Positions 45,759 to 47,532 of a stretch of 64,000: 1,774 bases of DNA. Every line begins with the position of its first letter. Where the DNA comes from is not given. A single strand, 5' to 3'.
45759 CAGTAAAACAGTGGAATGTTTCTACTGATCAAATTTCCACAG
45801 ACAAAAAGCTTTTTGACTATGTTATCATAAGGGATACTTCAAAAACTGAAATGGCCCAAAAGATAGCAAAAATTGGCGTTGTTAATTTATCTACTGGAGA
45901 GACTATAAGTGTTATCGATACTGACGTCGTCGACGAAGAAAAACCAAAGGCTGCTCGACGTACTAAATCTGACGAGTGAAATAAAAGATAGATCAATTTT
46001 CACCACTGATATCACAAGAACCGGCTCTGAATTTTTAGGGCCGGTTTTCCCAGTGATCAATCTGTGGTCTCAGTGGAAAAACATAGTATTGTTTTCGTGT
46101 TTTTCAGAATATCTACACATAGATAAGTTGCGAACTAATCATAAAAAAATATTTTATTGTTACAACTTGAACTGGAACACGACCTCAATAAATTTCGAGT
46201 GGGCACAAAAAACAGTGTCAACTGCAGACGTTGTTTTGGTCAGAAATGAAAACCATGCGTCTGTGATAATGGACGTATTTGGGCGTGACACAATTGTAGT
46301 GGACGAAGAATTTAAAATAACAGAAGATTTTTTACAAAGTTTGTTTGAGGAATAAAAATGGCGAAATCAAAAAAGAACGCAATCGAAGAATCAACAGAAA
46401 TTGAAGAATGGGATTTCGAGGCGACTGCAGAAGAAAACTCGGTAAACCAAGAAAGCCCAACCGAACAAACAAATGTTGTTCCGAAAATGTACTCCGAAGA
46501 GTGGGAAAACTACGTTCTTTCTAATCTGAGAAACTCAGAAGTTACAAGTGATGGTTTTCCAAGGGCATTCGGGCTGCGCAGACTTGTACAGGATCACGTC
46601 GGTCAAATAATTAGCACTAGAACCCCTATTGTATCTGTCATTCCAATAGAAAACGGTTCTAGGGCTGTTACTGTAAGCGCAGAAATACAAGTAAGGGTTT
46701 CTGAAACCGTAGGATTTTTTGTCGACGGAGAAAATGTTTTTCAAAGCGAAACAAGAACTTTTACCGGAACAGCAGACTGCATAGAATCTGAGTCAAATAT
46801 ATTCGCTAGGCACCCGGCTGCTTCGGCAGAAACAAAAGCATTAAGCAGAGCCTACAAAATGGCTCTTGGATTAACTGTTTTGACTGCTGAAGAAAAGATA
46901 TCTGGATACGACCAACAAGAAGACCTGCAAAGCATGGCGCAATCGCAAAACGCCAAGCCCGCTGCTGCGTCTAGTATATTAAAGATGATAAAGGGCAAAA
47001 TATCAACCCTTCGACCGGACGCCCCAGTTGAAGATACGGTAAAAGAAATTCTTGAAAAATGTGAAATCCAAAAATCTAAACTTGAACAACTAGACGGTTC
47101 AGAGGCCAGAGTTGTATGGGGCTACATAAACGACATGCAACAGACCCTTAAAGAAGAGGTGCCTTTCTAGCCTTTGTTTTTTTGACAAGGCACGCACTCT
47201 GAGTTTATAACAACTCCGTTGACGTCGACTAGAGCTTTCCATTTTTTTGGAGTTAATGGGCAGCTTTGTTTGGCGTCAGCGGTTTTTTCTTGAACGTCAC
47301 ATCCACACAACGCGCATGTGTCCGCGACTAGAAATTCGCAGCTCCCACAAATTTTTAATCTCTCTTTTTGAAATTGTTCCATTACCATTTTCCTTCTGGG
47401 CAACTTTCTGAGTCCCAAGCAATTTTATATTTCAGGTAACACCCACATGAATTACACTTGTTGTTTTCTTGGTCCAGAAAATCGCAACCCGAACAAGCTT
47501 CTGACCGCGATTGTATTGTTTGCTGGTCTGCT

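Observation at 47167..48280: Three tandem genes sharing a CxxC-(D/E)F-x6-C-xx-CGC-x11-13-CP-x3-5-W module, directly after the tail-fibre gene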

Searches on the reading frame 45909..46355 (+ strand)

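Call 11: search_protein_families(library=phrogs, proteins=[window:45909-46355:+], max_evalue=0.001)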
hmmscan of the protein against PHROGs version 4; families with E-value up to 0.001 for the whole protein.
window:45909-46355:+ (148 aa): 0 families

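Call 12: search_protein_families(library=pfam, proteins=[window:45909-46355:+], max_evalue=0.01)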
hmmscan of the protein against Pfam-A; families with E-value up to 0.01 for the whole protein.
window:45909-46355:+ (148 aa): 1 family
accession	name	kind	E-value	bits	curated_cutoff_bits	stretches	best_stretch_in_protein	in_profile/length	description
PF02836.23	Glyco_hydro_2_C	-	0.0066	16.1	21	1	84-127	92-135/302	Glycosyl hydrolases family 2, TIM barrel domain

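Call 89: search_protein_families(library=padloc, proteins=[window:45909-46355:+], max_evalue=0.01)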
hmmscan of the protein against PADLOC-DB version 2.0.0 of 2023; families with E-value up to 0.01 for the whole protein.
window:45909-46355:+ (148 aa): 0 families

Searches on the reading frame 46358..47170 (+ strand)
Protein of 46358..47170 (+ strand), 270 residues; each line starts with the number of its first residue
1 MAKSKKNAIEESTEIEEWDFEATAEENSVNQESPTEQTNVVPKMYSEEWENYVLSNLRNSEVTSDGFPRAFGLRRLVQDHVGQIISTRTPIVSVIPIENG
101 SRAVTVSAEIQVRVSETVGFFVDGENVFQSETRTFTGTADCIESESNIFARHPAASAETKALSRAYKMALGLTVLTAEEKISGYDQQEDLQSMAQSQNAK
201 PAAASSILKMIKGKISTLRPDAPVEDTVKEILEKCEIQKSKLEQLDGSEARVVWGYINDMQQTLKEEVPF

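Call 11: search_protein_families(library=phrogs, proteins=[window:46358-47170:+], max_evalue=0.001)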
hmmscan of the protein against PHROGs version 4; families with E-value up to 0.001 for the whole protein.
window:46358-47170:+ (270 aa): 0 families

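Call 12: search_protein_families(library=pfam, proteins=[window:46358-47170:+], max_evalue=0.01)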
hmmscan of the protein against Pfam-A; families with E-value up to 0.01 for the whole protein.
window:46358-47170:+ (270 aa): 0 families

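Call 88: search_protein_families(library=ncbifam, proteins=[window:46358-47170:+], max_evalue=0.01)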
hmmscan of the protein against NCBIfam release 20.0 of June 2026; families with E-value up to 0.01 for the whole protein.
window:46358-47170:+ (270 aa): 0 families

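Call 89: search_protein_families(library=padloc, proteins=[window:46358-47170:+], max_evalue=0.01)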
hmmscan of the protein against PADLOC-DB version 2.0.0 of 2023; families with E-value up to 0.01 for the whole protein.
window:46358-47170:+ (270 aa): 0 families

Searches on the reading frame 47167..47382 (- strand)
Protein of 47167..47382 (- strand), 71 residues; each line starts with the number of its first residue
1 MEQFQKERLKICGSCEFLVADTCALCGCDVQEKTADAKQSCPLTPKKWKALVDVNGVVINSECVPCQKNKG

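Call 3: search_protein_families(library=pfam, proteins=[window:47170-47382:-], max_evalue=1)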
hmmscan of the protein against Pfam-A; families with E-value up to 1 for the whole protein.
seq(71 aa): 1 family
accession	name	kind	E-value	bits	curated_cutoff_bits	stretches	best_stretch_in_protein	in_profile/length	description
PF19668.4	DUF6171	-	2.3e-06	28.3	27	1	4-43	38-77/80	Family of unknown function (DUF6171)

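Call 4: search_protein_families(library=phrogs, proteins=[window:47170-47382:-], max_evalue=1)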
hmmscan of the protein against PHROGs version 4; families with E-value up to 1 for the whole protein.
seq(71 aa): 1 family
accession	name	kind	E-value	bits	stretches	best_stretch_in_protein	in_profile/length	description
phrog_13558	-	unknown function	1.4e-07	32.5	1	3-48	23-68/69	-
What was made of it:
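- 47167..47382 (-): Gene C, 71 aa. A DUF6171 module with a short first spacer and a C-terminal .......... tail. Its start overlaps the stop of gene B by 1 nt (TAATG). Its stop overlaps the end of the convergent + strand gene (46358-47170) by 4 nt. Pfam DUF6171 28.3 bits; phrog_13558 E=1.4e-7 (calls 3, 4).
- Closest known: Pfam DUF6171. Same: All three match phrog_13558 (calls 3, 4).
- Closest known: Tail fibre assembly proteins. Different: No sequence match to any such family in Pfam or PHROGs (calls 3, 4).
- Checked: All three hit Pfam DUF6171 and phrog_13558 (calls 3, 4).
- Pfam and PHROG hits (calls 3, 4).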

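Call 88: search_protein_families(library=ncbifam, proteins=[window:47167-47382:-], max_evalue=0.01)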
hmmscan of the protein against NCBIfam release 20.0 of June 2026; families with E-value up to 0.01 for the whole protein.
window:47167-47382:- (71 aa): 0 families
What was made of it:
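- On Tail fibre assembly chaperones (Tfa / gp38 / P2 G type): No Pfam, PHROG or NCBIfam hit other than DUF6171 / phrog_13558 (calls 3, 4, 88).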

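Call 89: search_protein_families(library=padloc, proteins=[window:47167-47382:-], max_evalue=0.01)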
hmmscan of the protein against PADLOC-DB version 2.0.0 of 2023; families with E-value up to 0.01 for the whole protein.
window:47167-47382:- (71 aa): 0 families
